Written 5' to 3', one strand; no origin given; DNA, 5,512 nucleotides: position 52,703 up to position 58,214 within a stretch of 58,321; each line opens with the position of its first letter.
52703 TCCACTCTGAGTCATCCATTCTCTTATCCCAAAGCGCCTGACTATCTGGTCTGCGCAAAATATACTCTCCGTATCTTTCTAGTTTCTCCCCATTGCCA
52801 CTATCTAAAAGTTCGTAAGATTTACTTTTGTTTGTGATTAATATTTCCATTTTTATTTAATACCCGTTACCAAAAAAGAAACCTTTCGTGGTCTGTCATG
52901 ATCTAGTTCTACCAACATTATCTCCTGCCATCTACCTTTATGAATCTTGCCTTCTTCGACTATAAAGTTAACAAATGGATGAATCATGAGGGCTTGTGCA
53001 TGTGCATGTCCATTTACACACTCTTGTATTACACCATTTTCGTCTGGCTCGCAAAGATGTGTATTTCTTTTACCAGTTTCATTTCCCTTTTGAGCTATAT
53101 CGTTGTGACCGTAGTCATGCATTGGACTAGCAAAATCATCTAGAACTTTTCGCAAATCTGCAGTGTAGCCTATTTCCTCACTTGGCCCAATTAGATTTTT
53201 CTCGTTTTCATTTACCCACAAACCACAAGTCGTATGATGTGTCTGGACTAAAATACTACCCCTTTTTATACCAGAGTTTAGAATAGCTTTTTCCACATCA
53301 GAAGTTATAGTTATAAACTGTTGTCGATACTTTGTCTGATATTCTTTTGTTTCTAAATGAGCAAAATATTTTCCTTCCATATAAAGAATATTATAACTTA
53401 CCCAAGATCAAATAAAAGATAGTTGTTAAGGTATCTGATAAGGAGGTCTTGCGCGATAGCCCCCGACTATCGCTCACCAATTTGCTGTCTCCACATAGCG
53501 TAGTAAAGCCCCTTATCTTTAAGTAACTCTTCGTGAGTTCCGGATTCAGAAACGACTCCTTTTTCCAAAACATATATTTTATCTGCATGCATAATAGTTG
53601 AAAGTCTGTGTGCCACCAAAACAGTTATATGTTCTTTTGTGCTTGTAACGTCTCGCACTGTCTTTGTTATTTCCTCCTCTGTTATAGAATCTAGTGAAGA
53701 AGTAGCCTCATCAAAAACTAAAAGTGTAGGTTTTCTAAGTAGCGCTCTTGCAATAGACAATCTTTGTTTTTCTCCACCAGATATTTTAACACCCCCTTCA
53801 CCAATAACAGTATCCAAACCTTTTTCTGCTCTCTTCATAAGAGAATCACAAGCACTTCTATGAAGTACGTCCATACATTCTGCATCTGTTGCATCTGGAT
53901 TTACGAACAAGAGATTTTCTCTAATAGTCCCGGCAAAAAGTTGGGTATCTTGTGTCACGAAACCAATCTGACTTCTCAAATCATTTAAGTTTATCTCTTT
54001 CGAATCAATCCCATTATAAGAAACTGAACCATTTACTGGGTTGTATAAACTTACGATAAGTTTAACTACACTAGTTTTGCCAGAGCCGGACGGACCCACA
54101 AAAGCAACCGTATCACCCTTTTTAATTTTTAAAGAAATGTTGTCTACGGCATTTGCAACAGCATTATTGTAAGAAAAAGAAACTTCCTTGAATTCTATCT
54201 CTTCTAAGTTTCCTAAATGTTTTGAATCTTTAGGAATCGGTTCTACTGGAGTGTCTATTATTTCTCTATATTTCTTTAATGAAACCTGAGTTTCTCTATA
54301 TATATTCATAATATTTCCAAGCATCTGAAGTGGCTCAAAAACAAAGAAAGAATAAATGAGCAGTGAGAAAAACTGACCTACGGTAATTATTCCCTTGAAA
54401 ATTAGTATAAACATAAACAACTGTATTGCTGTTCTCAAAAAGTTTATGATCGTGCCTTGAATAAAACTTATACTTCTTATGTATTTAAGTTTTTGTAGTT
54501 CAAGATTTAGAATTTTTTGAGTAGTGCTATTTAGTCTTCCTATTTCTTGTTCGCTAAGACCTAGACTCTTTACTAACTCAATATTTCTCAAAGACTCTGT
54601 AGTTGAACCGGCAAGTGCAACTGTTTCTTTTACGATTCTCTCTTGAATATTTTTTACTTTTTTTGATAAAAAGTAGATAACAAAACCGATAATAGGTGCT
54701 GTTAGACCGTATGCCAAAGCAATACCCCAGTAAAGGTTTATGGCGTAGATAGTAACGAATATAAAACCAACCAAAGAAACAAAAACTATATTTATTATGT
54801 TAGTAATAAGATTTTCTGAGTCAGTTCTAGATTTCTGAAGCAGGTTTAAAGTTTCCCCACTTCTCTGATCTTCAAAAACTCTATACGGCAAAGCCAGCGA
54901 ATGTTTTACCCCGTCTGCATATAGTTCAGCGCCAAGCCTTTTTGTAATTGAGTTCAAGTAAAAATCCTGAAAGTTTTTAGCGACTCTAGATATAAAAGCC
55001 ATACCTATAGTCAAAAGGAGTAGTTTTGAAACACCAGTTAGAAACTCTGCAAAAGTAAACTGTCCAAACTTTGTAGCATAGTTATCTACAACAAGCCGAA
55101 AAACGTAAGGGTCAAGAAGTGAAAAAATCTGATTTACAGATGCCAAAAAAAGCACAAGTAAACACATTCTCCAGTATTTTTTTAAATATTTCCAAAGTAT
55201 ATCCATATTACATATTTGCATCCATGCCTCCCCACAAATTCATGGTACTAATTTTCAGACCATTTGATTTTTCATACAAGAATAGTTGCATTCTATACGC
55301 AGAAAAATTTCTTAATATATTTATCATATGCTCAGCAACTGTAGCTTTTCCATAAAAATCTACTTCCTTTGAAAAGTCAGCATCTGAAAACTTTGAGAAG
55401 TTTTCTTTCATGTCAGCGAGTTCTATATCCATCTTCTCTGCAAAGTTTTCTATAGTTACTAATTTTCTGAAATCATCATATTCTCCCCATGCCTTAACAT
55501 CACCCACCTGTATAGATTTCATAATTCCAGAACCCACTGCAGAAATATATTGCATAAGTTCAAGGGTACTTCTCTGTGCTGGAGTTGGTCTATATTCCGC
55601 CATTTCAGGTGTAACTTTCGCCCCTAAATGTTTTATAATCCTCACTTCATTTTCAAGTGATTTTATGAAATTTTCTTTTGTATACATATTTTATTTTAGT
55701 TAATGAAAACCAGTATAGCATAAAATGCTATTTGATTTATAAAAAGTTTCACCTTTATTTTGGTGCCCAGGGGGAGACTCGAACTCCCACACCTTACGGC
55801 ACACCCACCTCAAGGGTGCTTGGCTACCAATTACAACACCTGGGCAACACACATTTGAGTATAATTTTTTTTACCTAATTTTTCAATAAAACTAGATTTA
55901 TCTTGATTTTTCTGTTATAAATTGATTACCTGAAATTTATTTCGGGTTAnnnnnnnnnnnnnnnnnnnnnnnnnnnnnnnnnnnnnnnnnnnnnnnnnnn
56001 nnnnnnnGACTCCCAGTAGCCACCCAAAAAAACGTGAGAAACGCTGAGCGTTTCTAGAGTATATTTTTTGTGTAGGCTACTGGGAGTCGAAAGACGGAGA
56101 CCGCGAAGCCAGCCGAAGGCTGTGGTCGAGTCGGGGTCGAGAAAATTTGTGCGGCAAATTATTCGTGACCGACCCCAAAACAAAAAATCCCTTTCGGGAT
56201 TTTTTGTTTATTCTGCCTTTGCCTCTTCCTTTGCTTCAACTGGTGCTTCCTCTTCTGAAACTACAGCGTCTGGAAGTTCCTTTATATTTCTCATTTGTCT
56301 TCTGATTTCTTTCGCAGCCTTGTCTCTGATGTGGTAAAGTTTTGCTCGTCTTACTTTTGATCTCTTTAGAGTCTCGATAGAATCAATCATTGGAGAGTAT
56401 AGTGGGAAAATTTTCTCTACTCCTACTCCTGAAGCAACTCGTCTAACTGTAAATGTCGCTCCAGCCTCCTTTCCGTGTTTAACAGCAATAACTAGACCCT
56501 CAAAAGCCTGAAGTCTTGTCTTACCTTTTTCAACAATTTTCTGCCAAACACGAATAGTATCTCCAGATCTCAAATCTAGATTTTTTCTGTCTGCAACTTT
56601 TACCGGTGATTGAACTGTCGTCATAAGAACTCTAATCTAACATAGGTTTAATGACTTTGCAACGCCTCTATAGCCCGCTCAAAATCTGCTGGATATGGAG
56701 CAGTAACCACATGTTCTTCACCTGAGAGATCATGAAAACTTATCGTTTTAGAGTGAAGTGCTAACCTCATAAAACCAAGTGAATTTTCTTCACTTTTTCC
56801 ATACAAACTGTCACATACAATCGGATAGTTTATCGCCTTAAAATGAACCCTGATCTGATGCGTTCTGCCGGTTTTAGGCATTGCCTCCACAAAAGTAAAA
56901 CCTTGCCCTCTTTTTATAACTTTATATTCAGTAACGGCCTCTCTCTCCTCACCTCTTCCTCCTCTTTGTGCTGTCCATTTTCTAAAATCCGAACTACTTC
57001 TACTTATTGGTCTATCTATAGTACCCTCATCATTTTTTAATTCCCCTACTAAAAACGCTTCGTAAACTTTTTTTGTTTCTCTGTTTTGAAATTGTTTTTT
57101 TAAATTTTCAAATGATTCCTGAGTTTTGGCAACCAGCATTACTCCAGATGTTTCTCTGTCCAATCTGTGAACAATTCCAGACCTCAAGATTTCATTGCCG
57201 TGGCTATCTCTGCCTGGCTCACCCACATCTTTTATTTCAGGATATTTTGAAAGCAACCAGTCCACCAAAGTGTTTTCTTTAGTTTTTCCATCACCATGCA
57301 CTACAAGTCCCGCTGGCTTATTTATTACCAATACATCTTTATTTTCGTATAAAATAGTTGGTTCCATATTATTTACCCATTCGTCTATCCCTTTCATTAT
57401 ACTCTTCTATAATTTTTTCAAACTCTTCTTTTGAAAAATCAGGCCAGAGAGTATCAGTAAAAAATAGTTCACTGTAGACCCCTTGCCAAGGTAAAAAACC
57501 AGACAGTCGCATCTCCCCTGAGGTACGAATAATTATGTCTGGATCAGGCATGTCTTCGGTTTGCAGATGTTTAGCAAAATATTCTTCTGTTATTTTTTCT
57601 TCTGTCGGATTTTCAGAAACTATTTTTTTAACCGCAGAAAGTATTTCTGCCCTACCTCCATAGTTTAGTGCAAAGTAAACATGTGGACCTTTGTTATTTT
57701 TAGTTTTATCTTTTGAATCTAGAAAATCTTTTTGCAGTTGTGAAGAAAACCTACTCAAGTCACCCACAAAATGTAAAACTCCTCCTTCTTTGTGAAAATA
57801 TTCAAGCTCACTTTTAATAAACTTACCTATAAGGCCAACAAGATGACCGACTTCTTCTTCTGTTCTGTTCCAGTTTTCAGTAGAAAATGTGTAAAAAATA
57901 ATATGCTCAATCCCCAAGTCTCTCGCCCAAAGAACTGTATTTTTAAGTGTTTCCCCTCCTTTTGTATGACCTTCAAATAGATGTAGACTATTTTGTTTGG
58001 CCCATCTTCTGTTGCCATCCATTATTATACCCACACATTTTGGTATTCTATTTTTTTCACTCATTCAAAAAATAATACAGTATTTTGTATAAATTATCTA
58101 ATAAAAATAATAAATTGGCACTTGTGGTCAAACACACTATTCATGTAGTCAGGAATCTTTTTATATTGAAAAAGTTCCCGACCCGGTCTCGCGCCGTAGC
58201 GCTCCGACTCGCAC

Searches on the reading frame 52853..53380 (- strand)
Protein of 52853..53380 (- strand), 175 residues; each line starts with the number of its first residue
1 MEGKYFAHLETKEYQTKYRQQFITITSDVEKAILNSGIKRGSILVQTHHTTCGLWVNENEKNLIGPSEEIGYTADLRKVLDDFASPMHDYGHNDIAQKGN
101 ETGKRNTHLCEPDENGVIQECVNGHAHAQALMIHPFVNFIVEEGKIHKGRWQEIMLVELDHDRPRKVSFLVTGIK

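Call 61: search_protein_families(library=pfam, proteins=[window:52853-53380:-], max_evalue=0.0001)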
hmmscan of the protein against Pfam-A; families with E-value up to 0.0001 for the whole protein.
window:52853-53380:- (175 aa): 1 family
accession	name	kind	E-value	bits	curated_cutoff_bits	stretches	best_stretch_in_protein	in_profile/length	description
PF01894.22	UPF0047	-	2.5e-23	82.9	27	1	25-168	2-114/117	Uncharacterised protein family UPF0047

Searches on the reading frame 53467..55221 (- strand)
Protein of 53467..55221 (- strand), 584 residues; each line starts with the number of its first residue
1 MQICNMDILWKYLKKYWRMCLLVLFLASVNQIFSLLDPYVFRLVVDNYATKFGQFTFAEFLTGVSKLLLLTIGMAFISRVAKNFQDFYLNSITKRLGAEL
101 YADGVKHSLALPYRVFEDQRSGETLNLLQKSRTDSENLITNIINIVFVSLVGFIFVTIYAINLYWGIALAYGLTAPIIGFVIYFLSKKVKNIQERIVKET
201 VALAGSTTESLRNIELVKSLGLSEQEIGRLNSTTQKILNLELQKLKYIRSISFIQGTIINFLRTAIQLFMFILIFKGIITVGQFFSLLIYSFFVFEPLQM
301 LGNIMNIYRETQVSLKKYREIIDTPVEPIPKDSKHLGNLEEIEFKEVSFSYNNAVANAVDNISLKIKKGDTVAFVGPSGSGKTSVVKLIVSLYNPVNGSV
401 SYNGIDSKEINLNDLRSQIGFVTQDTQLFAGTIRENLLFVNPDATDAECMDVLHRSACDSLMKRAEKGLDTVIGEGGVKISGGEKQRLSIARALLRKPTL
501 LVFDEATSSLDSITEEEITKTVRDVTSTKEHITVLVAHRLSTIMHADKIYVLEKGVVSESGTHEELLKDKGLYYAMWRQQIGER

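Call 60: search_protein_families(library=pfam, proteins=[window:53467-55221:-], max_evalue=0.0001)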
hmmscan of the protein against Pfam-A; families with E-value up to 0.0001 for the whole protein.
window:53467-55221:- (584 aa): 2 families
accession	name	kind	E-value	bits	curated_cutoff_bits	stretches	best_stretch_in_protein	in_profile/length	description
PF00005.33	ABC_tran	-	8e-32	111.1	25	1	360-508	2-137/137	ABC transporter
PF00664.28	ABC_membrane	-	9.4e-26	91.5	28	1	21-298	2-274/274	ABC transporter transmembrane region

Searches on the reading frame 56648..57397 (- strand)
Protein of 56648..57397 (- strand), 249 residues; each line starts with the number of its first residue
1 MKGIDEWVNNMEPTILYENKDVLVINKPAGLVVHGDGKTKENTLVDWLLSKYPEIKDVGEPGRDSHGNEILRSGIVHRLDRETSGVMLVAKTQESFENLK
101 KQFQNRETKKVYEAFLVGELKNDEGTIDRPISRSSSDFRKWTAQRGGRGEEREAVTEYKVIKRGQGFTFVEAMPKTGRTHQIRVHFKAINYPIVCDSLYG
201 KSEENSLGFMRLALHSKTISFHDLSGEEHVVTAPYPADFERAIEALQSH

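Call 61: search_protein_families(library=pfam, proteins=[window:56648-57397:-], max_evalue=0.0001)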
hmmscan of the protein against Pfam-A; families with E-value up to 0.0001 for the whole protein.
window:56648-57397:- (249 aa): 1 family
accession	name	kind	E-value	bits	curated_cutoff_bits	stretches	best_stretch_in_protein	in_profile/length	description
PF00849.27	PseudoU_synth_2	-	2e-32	112.9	26.8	1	21-187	1-151/152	RNA pseudouridylate synthase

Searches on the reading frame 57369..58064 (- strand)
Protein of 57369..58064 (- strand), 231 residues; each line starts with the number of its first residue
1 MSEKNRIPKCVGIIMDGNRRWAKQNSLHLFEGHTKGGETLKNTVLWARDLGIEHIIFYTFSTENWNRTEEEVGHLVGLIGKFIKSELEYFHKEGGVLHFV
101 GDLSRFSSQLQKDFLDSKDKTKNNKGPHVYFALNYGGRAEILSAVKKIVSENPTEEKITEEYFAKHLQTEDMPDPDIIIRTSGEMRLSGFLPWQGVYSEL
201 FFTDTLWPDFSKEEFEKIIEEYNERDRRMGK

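Call 61: search_protein_families(library=pfam, proteins=[window:57369-58064:-], max_evalue=0.0001)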
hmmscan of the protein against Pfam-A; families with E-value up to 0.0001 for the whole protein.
window:57369-58064:- (231 aa): 1 family
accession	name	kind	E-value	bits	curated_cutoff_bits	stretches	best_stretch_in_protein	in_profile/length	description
PF01255.24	Prenyltransf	-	3.6e-78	262.5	27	1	14-230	1-219/219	Putative undecaprenyl diphosphate synthase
